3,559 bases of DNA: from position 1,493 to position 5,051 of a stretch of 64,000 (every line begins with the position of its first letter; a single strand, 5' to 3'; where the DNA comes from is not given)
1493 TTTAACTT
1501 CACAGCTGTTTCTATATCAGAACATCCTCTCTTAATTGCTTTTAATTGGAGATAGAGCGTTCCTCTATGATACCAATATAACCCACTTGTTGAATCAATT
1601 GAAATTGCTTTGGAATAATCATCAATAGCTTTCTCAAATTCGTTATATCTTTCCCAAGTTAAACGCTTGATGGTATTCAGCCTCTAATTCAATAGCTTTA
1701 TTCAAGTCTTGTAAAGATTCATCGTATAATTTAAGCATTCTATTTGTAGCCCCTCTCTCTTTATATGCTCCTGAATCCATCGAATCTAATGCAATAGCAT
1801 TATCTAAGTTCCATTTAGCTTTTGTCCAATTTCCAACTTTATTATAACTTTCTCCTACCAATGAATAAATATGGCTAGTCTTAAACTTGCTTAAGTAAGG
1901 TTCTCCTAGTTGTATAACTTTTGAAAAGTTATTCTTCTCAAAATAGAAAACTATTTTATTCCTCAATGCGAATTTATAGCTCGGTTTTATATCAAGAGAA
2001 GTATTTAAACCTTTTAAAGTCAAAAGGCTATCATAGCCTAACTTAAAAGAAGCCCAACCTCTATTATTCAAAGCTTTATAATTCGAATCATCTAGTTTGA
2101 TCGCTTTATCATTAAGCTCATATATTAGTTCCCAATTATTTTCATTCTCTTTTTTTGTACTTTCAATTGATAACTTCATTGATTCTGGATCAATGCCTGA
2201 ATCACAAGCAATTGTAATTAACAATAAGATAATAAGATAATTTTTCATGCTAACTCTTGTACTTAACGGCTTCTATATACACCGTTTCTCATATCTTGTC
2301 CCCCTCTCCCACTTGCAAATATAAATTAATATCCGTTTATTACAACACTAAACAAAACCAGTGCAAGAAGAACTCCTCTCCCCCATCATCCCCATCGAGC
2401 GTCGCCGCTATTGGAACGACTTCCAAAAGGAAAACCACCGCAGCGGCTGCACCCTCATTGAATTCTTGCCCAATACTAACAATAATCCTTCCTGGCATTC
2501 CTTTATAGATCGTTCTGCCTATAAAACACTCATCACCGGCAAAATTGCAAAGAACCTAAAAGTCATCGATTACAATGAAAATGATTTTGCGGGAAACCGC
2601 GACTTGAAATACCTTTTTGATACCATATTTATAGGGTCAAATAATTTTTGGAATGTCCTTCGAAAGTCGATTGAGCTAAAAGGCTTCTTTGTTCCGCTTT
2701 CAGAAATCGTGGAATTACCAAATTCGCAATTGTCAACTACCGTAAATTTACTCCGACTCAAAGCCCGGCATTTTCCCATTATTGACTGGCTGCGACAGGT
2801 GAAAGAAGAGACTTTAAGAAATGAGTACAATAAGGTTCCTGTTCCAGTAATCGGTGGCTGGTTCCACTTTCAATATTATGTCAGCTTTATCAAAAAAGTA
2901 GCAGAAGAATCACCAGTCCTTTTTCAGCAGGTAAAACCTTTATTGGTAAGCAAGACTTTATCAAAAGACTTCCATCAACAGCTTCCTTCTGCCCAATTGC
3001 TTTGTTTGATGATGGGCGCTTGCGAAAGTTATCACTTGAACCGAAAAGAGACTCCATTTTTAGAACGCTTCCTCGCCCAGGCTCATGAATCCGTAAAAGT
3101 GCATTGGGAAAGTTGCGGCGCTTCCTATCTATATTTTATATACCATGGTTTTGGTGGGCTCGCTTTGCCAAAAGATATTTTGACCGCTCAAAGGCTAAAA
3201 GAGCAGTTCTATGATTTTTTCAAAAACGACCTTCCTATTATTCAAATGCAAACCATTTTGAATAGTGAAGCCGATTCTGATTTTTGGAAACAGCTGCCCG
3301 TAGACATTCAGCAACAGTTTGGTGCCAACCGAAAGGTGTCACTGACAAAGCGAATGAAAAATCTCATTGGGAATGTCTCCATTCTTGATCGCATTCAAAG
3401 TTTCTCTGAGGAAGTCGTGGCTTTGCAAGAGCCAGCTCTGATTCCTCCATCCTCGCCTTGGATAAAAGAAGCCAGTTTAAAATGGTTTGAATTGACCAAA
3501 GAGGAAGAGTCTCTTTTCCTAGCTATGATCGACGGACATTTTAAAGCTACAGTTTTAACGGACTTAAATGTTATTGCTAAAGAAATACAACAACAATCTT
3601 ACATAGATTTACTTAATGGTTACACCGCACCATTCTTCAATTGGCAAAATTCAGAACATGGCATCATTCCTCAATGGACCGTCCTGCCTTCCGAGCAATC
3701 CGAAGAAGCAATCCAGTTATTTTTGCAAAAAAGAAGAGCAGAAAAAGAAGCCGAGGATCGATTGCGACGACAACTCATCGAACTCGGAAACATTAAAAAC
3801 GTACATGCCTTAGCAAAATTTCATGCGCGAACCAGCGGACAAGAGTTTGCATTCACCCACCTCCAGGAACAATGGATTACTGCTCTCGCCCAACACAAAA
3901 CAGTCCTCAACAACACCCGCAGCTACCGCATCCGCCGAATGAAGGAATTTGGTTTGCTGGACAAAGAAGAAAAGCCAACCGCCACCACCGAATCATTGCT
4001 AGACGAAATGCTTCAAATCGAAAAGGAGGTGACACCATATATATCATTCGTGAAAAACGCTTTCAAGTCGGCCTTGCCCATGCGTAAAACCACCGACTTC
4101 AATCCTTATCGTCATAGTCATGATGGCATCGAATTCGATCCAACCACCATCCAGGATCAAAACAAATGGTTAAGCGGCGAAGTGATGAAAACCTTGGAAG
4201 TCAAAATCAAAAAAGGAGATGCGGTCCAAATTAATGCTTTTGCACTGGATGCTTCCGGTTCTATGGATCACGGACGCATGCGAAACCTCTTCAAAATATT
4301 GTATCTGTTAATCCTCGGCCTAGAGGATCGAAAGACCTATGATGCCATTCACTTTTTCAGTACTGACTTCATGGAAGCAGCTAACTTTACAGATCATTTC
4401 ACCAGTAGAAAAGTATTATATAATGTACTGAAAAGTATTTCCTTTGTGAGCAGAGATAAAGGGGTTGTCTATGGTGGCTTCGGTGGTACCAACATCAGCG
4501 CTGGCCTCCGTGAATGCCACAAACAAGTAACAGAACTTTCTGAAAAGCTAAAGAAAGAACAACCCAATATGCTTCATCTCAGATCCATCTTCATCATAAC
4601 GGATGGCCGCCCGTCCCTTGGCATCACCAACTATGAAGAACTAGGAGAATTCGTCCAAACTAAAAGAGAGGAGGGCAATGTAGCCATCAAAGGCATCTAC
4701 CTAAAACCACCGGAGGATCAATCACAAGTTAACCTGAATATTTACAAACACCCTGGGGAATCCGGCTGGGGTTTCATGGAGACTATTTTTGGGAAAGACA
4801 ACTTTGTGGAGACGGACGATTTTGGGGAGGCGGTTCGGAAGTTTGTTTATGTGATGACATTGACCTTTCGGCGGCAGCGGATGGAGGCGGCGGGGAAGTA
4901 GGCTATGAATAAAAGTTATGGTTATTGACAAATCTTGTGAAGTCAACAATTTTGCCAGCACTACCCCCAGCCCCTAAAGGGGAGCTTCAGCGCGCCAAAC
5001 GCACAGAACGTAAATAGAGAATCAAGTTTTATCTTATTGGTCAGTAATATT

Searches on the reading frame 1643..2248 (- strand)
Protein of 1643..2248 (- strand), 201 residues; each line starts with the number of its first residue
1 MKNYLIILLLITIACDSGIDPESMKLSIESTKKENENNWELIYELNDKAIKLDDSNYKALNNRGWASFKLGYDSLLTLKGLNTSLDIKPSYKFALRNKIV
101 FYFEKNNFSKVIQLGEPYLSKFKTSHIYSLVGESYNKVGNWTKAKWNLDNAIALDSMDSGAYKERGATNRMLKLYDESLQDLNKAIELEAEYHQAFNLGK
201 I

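Call 40: search_protein_families(library=pfam, proteins=[window:1643-2248:-], max_evalue=0.001)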
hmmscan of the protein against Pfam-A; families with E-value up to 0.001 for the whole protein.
window:1643-2248:- (201 aa): 2 families
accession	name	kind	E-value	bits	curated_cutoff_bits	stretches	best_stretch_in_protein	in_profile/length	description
PF13414.12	TPR_11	-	5.5e-07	29.6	26.8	0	175-196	10-31/42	TPR repeat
PF00515.34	TPR_1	-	1e-06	28.7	27.8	0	161-189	3-31/34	Tetratricopeptide repeat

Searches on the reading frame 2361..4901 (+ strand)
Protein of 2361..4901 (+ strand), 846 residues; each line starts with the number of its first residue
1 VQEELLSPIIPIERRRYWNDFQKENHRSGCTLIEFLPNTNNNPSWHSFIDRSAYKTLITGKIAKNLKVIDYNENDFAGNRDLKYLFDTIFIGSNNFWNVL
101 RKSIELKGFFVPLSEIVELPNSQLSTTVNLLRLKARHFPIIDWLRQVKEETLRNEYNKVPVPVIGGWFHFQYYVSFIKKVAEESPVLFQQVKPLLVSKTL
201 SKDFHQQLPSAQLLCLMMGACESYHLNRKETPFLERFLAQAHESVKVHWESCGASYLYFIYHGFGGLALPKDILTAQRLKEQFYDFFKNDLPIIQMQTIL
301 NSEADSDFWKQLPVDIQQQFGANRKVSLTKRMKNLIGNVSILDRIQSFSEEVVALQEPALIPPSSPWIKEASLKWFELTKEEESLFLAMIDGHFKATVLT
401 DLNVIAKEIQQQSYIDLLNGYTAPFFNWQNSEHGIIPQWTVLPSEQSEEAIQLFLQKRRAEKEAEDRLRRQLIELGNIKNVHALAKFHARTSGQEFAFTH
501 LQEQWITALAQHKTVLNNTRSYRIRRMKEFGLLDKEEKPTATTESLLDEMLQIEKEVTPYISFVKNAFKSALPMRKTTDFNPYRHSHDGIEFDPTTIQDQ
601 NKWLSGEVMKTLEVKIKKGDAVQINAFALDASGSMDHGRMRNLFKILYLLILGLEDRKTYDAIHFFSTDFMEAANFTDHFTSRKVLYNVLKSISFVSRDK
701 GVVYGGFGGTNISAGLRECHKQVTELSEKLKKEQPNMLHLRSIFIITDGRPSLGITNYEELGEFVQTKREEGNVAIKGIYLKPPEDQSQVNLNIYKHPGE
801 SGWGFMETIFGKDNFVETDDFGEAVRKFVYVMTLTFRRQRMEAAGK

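Call 40: search_protein_families(library=pfam, proteins=[window:2361-4901:+], max_evalue=0.001)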
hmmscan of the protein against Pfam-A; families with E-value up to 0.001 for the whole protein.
window:2361-4901:+ (846 aa): 1 family
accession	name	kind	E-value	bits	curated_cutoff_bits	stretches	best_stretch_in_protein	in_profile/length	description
PF00092.34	VWA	-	0.00033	21.4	23.8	1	627-757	4-119/174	von Willebrand factor type A domain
